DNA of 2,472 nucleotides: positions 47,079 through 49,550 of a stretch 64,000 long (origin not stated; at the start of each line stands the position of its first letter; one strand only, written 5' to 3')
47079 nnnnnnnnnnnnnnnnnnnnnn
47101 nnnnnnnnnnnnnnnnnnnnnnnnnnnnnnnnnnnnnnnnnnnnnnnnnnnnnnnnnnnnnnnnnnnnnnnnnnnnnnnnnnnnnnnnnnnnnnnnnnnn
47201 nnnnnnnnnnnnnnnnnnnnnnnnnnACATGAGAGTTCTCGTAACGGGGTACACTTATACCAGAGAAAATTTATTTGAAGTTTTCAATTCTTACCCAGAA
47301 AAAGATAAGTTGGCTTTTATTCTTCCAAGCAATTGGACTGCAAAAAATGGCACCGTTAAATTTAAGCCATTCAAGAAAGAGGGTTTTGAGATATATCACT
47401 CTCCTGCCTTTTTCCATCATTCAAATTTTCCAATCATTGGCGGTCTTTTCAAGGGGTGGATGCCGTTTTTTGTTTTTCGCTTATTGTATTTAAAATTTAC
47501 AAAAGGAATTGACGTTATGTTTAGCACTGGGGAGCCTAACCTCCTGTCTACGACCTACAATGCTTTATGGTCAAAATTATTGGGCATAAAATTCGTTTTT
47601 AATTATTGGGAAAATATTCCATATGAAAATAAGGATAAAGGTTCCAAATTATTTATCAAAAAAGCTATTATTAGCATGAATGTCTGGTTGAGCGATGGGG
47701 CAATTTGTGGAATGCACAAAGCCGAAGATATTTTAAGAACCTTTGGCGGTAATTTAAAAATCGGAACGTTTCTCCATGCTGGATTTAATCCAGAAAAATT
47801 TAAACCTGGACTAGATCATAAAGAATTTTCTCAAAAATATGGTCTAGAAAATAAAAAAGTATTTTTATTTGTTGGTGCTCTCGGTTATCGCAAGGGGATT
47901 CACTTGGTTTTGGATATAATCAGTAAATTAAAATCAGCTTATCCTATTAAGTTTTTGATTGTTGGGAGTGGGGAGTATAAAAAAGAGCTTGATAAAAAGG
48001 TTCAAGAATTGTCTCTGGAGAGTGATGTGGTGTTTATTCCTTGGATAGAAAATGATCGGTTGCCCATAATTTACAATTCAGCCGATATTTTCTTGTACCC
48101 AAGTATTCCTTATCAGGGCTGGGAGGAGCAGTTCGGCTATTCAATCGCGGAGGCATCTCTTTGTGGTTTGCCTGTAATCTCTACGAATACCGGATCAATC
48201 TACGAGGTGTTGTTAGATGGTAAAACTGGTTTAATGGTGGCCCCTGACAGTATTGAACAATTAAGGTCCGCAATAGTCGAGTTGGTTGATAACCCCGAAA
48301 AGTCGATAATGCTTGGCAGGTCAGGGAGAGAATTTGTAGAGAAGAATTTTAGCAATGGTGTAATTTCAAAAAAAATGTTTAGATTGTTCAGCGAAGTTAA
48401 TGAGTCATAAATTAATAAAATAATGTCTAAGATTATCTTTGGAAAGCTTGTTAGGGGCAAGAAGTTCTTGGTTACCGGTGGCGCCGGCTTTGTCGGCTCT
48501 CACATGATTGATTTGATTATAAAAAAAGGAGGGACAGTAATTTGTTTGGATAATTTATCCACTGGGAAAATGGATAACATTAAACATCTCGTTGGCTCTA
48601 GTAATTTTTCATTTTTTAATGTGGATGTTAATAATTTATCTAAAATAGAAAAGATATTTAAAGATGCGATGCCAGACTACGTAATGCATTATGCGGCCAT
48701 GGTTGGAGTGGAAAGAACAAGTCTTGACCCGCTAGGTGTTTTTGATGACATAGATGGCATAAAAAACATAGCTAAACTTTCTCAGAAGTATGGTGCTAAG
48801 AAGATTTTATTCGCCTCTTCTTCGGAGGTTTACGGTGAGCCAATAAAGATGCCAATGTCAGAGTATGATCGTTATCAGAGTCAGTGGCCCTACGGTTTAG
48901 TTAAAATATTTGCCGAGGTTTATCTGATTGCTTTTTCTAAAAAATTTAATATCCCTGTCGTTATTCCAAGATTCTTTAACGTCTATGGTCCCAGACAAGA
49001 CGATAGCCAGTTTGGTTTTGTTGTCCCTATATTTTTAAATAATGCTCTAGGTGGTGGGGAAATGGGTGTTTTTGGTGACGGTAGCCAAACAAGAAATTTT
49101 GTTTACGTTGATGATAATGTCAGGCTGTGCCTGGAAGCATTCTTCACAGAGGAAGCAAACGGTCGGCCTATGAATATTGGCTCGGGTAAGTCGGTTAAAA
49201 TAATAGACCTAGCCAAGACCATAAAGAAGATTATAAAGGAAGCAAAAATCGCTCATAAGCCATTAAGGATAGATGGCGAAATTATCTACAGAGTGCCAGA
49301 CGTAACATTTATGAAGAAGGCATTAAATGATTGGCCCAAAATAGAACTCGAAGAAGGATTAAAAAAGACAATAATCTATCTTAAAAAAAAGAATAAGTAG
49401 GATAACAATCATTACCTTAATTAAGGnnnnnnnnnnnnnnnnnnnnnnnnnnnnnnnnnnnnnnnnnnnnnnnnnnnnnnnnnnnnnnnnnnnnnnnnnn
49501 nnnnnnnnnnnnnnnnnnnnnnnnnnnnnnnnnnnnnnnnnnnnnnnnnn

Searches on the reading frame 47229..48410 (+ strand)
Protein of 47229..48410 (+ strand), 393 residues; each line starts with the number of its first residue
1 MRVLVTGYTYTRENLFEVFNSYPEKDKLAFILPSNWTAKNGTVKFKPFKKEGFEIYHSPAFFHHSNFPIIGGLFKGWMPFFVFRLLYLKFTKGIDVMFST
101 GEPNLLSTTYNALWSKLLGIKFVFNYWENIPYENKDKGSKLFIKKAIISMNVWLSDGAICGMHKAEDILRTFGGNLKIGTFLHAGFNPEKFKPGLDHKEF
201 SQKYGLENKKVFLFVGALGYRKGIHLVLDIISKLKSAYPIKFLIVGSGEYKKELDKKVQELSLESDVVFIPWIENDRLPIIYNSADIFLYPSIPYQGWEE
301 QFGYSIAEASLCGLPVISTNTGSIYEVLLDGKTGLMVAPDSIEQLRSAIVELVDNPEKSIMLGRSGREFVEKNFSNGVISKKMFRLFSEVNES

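Call 7: search_protein_families(library=pfam, proteins=[window:47229-48410:+], max_evalue=0.001)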
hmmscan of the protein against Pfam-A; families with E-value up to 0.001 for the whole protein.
window:47229-48410:+ (393 aa): 4 families
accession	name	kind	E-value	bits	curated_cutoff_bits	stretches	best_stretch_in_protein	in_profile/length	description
PF00534.26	Glycos_transf_1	-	2.2e-38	131.9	26.4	1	198-368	3-171/172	Glycosyl transferases group 1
PF13692.12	Glyco_trans_1_4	-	1.5e-31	110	27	1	210-355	2-142/142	Glycosyl transferases group 1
PF13524.12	Glyco_trans_1_2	-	2.1e-10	41.1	25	1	230-375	5-134/144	Glycosyl transferase-like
PF20706.3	GT4-conflict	-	0.00012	21.6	26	1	187-331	173-323/385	Family 4 Glycosyltransferase in conflict systems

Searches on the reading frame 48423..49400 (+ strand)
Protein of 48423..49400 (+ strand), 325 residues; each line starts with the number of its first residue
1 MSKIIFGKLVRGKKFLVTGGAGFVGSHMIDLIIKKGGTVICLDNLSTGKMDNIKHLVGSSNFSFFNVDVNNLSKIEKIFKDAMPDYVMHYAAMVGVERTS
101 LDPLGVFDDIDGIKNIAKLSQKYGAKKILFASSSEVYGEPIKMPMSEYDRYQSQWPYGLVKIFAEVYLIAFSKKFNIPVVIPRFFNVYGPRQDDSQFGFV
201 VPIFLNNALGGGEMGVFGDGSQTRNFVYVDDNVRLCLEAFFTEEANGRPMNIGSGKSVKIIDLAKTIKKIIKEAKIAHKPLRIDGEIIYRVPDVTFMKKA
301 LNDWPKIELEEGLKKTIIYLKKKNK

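Call 7: search_protein_families(library=pfam, proteins=[window:48423-49400:+], max_evalue=0.001)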
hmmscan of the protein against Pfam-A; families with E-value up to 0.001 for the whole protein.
window:48423-49400:+ (325 aa): 6 families
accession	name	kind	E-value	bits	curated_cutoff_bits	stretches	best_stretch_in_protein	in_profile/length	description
PF01370.27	Epimerase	-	1.9e-53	181.8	20.9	1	16-253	2-240/240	NAD dependent epimerase/dehydratase family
PF16363.11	GDP_Man_Dehyd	-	9.7e-47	160.5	27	1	16-316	1-332/332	GDP-mannose 4,6 dehydratase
PF02719.21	Polysacc_synt_2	-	1.5e-19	70.7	20.2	1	16-274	2-250/293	Polysaccharide biosynthesis protein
PF01073.25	3Beta_HSD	-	9.5e-13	48.2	22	1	16-233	1-221/280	3-beta hydroxysteroid dehydrogenase/isomerase family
PF04321.23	RmlD_sub_bind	-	3.7e-09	36.5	27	1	14-193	2-157/287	RmlD substrate binding domain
PF07993.18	NAD_binding_4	-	2.2e-06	27.5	20.1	0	85-202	90-218/258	Male sterility protein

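Call 24: search_solved_structures(query=window:48423-49400:+, max_evalue=1e-10)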
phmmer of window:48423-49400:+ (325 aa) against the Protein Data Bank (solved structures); distinct sequences matched with E-value up to 1e-10: 96 (the best 60 are shown).
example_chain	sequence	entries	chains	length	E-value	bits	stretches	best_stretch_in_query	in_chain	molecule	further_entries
4zrm_A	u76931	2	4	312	1.7e-54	188.8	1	15-322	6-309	UDP-glucose 4-epimerase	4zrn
6dnt_A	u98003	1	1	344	5.4e-45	157.6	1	10-318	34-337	NAD-dependent epimerase/dehydratase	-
7ys8_A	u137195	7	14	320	5.3e-42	147.7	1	15-323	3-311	UDP-glucose 4-epimerase | UDP-glucose 4-epimerase along with EC 5.1.3.2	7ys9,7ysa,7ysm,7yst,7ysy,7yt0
6pmh_A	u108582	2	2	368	7.7e-41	143.9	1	11-317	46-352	UDP-glucose 4-epimerase related protein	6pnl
4lk3_A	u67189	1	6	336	6.2e-40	140.9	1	13-323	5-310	UDP-glucuronic acid decarboxylase 1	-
2b69_A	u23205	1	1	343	7.9e-40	140.6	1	13-323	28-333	UDP-glucuronate decarboxylase 1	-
4gll_A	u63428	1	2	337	1.1e-39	140.2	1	13-323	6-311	UDP-glucuronic acid decarboxylase 1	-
4m55_A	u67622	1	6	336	1.1e-39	140.1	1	13-323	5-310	UDP-glucuronic acid decarboxylase 1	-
6wjb_A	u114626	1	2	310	1.9e-39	139.4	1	13-314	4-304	NAD-dependent epimerase/dehydratase family protein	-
6wj9_A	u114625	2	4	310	1.8e-38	136.1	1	13-314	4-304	NAD-dependent epimerase/dehydratase family protein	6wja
6bwl_A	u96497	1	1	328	8.1e-38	134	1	14-321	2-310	Pal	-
3ru7_A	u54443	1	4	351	1.8e-35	126.2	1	11-317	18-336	WbgU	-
3ru9_A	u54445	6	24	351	1.9e-35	126.2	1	11-317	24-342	WbgU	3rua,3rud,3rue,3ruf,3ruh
3lu1_A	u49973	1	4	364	2.1e-35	126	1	11-317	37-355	WbgU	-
3ruc_A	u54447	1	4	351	5.9e-35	124.6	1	11-317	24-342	WbgU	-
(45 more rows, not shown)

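Call 55: search_protein_families(library=ncbifam, proteins=[window:48423-49400:+], max_evalue=1e-10)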
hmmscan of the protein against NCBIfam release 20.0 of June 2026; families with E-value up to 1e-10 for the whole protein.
window:48423-49400:+ (325 aa): 14 families
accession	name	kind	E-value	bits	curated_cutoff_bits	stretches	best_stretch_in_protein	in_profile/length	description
TIGR01181.1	dTDP_gluc_dehyt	equivalog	9.8e-44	149.7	365.1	1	14-322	1-313/321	dTDP-glucose 4,6-dehydratase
TIGR04180.1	EDH_00030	hypoth_equivalog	8.3e-42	143.3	475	1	16-278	2-264/297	NAD-dependent 4,6-dehydratase LegB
TIGR01179.1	galE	equivalog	1.2e-40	139.3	262.3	1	15-317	2-322/332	UDP-glucose 4-epimerase GalE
NF011728.1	PRK15181.1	equivalog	9.6e-33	113.6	760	1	11-321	14-338/348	Vi polysaccharide biosynthesis UDP-N-acetylglucosaminuronic acid C-4 epimerase TviC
NF007490.0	PRK10084.1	subfamily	4.9e-30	104.7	649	1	14-318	2-332/361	dTDP-glucose 4,6-dehydratase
NF007582.0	PRK10217.1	equivalog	5.2e-30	104.7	698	1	13-280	2-278/355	dTDP-glucose 4,6-dehydratase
TIGR02197.1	heptose_epim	equivalog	3e-28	98.9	274.6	1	16-321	2-314/316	ADP-glyceromanno-heptose 6-epimerase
NF007956.0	PRK10675.1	subfamily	3.2e-21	75.8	394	1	14-191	2-184/338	UDP-glucose 4-epimerase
NF008872.0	PRK11908.1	equivalog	8.7e-18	64.5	294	1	13-274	2-274/349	bifunctional UDP-4-keto-pentose/UDP-xylose synthase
NF047922.1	GDPFucSynFcl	equivalog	3e-17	63.1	500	1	66-317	36-298/308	GDP-L-fucose synthase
NF008360.0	PRK11150.1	equivalog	4.2e-17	62.3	452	1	128-322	111-308/310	ADP-glyceromanno-heptose 6-epimerase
NF005998.1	PRK08125.1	equivalog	1.5e-14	53.4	777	1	10-278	313-592/649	bifunctional UDP-4-amino-4-deoxy-L-arabinose formyltransferase/UDP-glucuronic acid oxidase ArnA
TIGR03589.1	PseB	equivalog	1.5e-13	50.4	407.75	1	12-278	4-251/324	UDP-N-acetylglucosamine 4,6-dehydratase (inverting)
NF043036.1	ErythonDh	equivalog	3e-11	43.1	325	1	14-174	2-166/321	D-erythronate dehydrogenase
